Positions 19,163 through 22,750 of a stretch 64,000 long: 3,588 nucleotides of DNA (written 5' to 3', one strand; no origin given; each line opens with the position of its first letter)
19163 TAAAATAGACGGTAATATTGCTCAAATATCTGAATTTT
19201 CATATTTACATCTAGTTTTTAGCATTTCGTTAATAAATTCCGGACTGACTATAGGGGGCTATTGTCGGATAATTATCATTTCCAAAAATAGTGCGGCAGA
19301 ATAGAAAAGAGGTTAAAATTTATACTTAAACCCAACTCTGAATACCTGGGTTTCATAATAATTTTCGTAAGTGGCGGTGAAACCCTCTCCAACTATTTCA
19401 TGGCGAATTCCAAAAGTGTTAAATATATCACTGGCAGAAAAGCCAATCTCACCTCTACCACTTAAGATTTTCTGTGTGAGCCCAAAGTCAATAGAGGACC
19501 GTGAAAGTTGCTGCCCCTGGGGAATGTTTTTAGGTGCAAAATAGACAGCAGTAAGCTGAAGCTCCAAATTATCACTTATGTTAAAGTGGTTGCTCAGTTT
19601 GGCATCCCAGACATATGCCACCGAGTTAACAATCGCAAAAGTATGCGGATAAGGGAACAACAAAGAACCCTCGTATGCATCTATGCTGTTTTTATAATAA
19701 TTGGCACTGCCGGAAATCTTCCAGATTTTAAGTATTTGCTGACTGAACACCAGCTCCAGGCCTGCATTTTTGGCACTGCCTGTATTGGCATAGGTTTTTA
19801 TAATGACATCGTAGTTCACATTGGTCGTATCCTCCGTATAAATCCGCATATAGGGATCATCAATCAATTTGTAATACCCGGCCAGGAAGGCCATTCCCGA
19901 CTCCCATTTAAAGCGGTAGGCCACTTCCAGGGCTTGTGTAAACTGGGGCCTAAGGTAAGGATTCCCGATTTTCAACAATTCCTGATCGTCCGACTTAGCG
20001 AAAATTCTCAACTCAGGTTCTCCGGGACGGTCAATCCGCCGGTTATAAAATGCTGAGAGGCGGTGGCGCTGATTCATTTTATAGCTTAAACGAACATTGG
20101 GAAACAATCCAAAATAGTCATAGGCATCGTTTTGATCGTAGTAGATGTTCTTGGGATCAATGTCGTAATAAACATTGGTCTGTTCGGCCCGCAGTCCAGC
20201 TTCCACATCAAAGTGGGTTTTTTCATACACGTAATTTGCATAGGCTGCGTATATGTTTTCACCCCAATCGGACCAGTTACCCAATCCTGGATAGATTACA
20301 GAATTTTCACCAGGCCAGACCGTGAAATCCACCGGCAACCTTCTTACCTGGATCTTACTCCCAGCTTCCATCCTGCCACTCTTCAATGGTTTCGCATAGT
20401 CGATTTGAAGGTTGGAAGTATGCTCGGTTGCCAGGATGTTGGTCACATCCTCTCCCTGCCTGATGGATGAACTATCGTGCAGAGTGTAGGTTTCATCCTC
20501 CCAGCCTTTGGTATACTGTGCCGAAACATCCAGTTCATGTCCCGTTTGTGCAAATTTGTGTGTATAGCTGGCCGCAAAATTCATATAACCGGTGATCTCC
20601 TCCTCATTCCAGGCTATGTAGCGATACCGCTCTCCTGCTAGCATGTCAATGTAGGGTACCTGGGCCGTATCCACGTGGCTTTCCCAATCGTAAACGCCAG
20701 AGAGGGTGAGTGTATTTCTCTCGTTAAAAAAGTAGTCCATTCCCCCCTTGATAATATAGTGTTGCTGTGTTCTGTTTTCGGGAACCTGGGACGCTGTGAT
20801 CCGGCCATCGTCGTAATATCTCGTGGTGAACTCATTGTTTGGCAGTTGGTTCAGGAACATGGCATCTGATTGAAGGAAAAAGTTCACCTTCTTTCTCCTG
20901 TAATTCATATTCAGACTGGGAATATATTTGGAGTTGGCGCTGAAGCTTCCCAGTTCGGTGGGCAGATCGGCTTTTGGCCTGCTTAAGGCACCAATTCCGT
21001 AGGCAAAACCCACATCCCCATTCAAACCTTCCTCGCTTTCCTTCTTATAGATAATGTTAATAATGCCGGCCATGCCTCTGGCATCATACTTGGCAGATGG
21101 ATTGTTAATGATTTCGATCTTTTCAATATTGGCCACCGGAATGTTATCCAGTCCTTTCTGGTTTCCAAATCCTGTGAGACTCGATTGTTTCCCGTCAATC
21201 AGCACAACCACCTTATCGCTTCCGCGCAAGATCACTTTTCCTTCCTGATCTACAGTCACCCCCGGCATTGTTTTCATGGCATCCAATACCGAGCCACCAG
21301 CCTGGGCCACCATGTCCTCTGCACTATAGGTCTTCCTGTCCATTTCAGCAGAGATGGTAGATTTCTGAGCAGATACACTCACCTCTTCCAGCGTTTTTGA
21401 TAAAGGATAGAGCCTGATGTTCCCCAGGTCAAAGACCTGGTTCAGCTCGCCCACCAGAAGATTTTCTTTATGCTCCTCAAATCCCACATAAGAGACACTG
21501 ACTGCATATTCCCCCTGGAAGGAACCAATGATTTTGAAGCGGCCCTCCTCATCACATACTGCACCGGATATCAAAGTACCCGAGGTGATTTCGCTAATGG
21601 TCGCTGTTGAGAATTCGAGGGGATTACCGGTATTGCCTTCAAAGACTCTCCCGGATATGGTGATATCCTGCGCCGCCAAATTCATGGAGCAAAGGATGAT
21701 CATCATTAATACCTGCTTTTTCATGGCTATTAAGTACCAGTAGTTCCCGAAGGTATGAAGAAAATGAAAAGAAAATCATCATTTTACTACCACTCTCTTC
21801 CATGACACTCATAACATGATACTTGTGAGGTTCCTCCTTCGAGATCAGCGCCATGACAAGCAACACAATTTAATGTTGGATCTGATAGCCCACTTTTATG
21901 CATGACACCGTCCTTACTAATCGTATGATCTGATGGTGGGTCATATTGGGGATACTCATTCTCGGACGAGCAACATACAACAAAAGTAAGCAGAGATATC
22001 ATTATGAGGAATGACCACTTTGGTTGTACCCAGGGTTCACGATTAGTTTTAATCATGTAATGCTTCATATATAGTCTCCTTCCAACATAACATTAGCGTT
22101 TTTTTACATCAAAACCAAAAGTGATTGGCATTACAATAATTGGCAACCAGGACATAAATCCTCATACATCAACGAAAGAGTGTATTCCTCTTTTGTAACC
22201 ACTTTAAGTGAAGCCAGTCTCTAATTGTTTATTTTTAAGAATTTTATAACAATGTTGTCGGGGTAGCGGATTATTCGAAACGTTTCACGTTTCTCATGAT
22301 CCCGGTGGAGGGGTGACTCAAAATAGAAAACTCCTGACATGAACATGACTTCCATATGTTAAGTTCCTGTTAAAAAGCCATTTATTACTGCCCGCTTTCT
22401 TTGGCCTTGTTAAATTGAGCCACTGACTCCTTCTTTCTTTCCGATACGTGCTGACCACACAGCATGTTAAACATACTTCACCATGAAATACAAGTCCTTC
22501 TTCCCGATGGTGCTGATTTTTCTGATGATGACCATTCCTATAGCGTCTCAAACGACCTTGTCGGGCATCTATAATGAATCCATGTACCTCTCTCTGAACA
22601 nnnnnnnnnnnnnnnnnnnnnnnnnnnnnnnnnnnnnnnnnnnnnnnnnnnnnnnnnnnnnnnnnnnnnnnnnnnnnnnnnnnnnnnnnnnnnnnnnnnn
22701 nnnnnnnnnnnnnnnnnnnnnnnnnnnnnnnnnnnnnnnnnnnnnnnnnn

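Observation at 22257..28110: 50-nt imperfect direct repeats (46/50) bracket the giant-gene cassette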

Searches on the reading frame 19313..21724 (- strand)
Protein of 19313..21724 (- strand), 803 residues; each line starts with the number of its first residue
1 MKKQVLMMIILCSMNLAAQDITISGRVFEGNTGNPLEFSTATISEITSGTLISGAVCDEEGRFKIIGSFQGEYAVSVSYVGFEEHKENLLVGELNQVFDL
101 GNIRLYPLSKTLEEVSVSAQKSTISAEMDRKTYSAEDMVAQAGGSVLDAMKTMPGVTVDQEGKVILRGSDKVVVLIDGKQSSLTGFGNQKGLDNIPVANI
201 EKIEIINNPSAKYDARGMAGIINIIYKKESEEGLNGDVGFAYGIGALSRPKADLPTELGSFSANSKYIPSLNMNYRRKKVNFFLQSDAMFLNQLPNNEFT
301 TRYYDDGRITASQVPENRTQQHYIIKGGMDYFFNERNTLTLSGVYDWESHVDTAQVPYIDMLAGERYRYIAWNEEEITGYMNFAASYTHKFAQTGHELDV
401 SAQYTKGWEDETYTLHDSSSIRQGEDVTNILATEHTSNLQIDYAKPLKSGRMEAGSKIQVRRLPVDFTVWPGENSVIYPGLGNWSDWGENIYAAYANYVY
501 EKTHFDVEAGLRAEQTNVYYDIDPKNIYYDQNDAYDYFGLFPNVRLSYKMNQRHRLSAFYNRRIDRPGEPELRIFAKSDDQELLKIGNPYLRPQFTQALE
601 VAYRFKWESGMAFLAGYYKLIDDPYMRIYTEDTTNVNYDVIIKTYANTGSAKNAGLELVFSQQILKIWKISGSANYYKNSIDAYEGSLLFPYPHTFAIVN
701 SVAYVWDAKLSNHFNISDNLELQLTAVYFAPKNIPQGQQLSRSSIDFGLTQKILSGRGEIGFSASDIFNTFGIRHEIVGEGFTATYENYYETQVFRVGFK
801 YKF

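Call 14: search_protein_families(library=pfam, proteins=[window:19313-21724:-], max_evalue=0.01)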
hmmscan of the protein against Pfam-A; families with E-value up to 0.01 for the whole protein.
window:19313-21724:- (803 aa): 5 families
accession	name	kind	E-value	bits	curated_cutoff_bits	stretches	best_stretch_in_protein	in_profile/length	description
PF14905.12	OMP_b-brl_3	-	2e-82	277.9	27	1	389-801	1-408/408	Outer membrane protein beta-barrel family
PF00593.30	TonB_dep_Rec_b-barrel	-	6e-16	59.8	27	1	326-704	50-377/436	TonB dependent receptor-like, beta-barrel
PF07715.20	Plug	-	2.1e-13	51.2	23.9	1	129-221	8-107/107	TonB-dependent Receptor Plug Domain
PF13715.12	CarbopepD_reg_2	-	1.7e-08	34.8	32.2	1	23-115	1-86/88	CarboxypepD_reg-like domain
PF13620.12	CarboxypepD_reg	-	2.8e-08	34.4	32.3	1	22-97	1-74/82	Carboxypeptidase regulatory-like domain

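Call 63: find_homologous_proteins(query=window:19313-21724:-, max_evalue=1e-50)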
Query window:19313-21724:- (803 aa): 5720 proteins with E <= 1e-50 among 8000 candidates; the best 120 are listed.
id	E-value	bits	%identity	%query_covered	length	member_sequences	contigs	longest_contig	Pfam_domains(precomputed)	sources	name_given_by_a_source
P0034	0.0e+0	1822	100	99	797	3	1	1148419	PF13715.13,PF07715.21,PF13620.13,PF00593.31,PF14905.13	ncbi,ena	-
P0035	0.0e+0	1658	91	98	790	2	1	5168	PF13715.13,PF07715.21,PF13620.13,PF00593.31,PF14905.13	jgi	-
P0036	0.0e+0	1581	83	100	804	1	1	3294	PF13715.13,PF07715.21,PF13620.13,PF00593.31,PF14905.13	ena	-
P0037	0.0e+0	1576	84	100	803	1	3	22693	PF13715.13,PF07715.21,PF13620.13,PF00593.31,PF14905.13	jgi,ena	-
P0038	0.0e+0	1574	84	100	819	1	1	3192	PF13715.13,PF07715.21,PF13620.13,PF00593.31,PF14905.13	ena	-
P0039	0.0e+0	1573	83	100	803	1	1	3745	PF13715.13,PF07715.21,PF13620.13,PF00593.31,PF14905.13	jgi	-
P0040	0.0e+0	1572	83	100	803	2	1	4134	PF13715.13,PF07715.21,PF13620.13,PF00593.31,PF14905.13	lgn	-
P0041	0.0e+0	1571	84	98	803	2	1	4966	PF13715.13,PF07715.21,PF13620.13,PF14905.13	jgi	jgi:outer membrane receptor protein involved in Fe transport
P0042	0.0e+0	1566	84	100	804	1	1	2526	PF13715.13,PF07715.21,PF13620.13,PF00593.31,PF14905.13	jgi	jgi:outer membrane receptor protein involved in Fe transport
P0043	0.0e+0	1561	83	100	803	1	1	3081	PF13715.13,PF07715.21,PF13620.13,PF00593.31,PF14905.13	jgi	jgi:outer membrane receptor protein involved in Fe transport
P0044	0.0e+0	1540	82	100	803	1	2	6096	PF13715.13,PF07715.21,PF13620.13,PF00593.31,PF14905.13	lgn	-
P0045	0.0e+0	1538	81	100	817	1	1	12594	PF13715.13,PF07715.21,PF13620.13,PF00593.31,PF14905.13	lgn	-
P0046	0.0e+0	1533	81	100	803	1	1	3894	PF13715.13,PF07715.21,PF13620.13,PF00593.31,PF14905.13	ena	-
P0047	0.0e+0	1533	83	98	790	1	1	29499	PF13715.13,PF07715.21,PF13620.13,PF00593.31,PF14905.13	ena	-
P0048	0.0e+0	1515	81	100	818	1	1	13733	PF13715.13,PF07715.21,PF13620.13,PF00593.31,PF14905.13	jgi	jgi:outer membrane receptor protein involved in Fe transport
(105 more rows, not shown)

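Call 64: find_encoding_contigs(protein=P0035, flank=10000, max_places=3)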
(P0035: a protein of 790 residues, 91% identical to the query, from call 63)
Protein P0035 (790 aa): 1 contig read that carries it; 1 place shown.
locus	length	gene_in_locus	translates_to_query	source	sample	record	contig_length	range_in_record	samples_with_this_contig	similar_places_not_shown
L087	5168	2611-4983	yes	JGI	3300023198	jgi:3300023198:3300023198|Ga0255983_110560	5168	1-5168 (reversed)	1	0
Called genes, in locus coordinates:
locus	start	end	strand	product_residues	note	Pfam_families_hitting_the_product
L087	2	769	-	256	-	?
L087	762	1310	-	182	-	PF07638:Sigma70_ECF (weak), PF04542:Sigma70_r2, PF08281:Sigma70_r4_2, PF04545:Sigma70_r4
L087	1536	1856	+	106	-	-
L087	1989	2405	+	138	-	PF11396:PepSY_like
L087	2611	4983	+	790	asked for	PF13620:CarboxypepD_reg, PF13715:CarbopepD_reg_2, PF07715:Plug, PF00593:TonB_dep_Rec_b-barrel, PF14905:OMP_b-brl_3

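Call 65: find_encoding_contigs(protein=P0037, flank=10000, max_places=4)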
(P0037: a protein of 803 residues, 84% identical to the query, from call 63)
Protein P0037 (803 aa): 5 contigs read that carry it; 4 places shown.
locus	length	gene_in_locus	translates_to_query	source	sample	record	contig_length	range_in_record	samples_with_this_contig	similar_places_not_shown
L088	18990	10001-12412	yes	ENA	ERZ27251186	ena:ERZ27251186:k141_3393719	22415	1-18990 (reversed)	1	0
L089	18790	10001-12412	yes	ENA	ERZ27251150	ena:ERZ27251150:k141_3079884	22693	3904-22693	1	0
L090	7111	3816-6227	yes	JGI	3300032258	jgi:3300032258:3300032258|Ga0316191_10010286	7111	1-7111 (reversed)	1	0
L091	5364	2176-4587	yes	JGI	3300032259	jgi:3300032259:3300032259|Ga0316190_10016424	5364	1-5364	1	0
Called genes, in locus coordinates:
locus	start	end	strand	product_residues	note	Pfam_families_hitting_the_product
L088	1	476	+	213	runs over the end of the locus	-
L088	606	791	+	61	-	PF11127:YgaP-like_TM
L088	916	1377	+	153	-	-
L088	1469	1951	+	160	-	PF12869:tRNA_anti-like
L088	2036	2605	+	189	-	PF04264:YceI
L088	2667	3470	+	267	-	-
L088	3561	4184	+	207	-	PF00027:cNMP_binding (weak), PF13545:HTH_Crp_2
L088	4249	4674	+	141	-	PF00355:Rieske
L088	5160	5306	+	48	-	-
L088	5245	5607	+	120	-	-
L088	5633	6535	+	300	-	PF19089:DUF5777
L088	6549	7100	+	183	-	PF04264:YceI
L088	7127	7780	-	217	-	PF00583:Acetyltransf_1, PF13508:Acetyltransf_7, PF13673:Acetyltransf_10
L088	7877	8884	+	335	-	PF00561:Abhydrolase_1 (faint), PF12146:Hydrolase_4 (weak), PF12697:Abhydrolase_6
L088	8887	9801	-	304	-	PF00581:Rhodanese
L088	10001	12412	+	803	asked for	PF13620:CarboxypepD_reg, PF13715:CarbopepD_reg_2, PF07715:Plug, PF00593:TonB_dep_Rec_b-barrel, PF14905:OMP_b-brl_3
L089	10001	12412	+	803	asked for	PF13620:CarboxypepD_reg, PF13715:CarbopepD_reg_2, PF07715:Plug, PF00593:TonB_dep_Rec_b-barrel, PF14905:OMP_b-brl_3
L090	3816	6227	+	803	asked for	PF13620:CarboxypepD_reg, PF13715:CarbopepD_reg_2, PF07715:Plug, PF00593:TonB_dep_Rec_b-barrel, PF14905:OMP_b-brl_3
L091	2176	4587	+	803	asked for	PF13620:CarboxypepD_reg, PF13715:CarbopepD_reg_2, PF07715:Plug, PF00593:TonB_dep_Rec_b-barrel, PF14905:OMP_b-brl_3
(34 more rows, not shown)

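Call 66: find_encoding_contigs(protein=P0047, flank=10000, max_places=3)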
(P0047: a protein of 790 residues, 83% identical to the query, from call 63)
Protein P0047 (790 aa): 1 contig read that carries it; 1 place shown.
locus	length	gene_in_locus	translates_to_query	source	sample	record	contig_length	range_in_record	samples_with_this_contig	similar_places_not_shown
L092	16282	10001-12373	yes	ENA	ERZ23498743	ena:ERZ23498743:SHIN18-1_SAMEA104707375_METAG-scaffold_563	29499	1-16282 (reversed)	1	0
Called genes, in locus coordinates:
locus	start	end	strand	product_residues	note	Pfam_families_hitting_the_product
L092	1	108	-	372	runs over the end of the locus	PF01740:STAS, PF13466:STAS_2 (weak), PF02405:MlaE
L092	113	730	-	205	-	PF03886:ABC_trans_aux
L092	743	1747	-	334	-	PF02470:MlaD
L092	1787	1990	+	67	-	-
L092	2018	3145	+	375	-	PF00155:Aminotran_1_2, PF00266:Aminotran_5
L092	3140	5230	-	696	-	PF08531:Bac_rhamnosid_N, PF05592:Bac_rhamnosid, PF17389:Bac_rhamnosid6H, PF17390:Bac_rhamnosid_C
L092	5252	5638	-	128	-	PF08531:Bac_rhamnosid_N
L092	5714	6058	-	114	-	PF04993:TfoX_N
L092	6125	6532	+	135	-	PF00903:Glyoxalase, PF12681:Glyoxalase_2 (faint)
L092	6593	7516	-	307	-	PF01522:Polysacc_deac_1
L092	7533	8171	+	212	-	-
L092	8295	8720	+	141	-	PF00355:Rieske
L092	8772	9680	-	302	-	PF00581:Rhodanese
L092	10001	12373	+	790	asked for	PF13620:CarboxypepD_reg, PF13715:CarbopepD_reg_2, PF07715:Plug, PF00593:TonB_dep_Rec_b-barrel, PF14905:OMP_b-brl_3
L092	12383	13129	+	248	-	-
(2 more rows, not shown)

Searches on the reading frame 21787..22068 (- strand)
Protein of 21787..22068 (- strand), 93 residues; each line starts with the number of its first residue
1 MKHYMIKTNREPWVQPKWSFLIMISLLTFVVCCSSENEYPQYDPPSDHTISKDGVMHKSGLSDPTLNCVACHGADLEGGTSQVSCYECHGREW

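Call 14: search_protein_families(library=pfam, proteins=[window:21787-22068:-], max_evalue=0.01)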
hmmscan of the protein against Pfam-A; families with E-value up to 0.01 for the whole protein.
window:21787-22068:- (93 aa): 0 families

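Call 87: search_protein_families(library=phrogs, proteins=[window:21787-22068:-], max_evalue=0.1)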
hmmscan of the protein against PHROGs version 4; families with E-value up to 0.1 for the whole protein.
window:21787-22068:- (93 aa): 1 family
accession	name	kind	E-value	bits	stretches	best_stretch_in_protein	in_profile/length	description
phrog_14336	-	unknown function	0.095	13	1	67-91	145-169/363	-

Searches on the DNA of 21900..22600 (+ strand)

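Call 12: search_rna_families(source=window, start=21900, end=22600, threshold=evalue, max_evalue=10)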
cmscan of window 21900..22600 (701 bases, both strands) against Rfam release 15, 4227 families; matches with E-value up to 10: 0.
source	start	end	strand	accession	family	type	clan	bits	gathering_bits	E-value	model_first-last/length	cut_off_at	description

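Call 37: search_dna_similar(query=window:22237-22346:+, collection=phages, mode=distant, max_evalue=1)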
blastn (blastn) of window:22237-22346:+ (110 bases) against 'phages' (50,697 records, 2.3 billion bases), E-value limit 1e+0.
No match.

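Call 38: search_dna_similar(query=window:22237-22346:+, collection=plasmids, mode=distant, max_evalue=1)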
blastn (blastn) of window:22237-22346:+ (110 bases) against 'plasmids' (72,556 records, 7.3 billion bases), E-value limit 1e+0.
No match.
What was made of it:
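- Tried and rejected: BLAST of A. No match against phages or plasmids (calls 37, 38).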
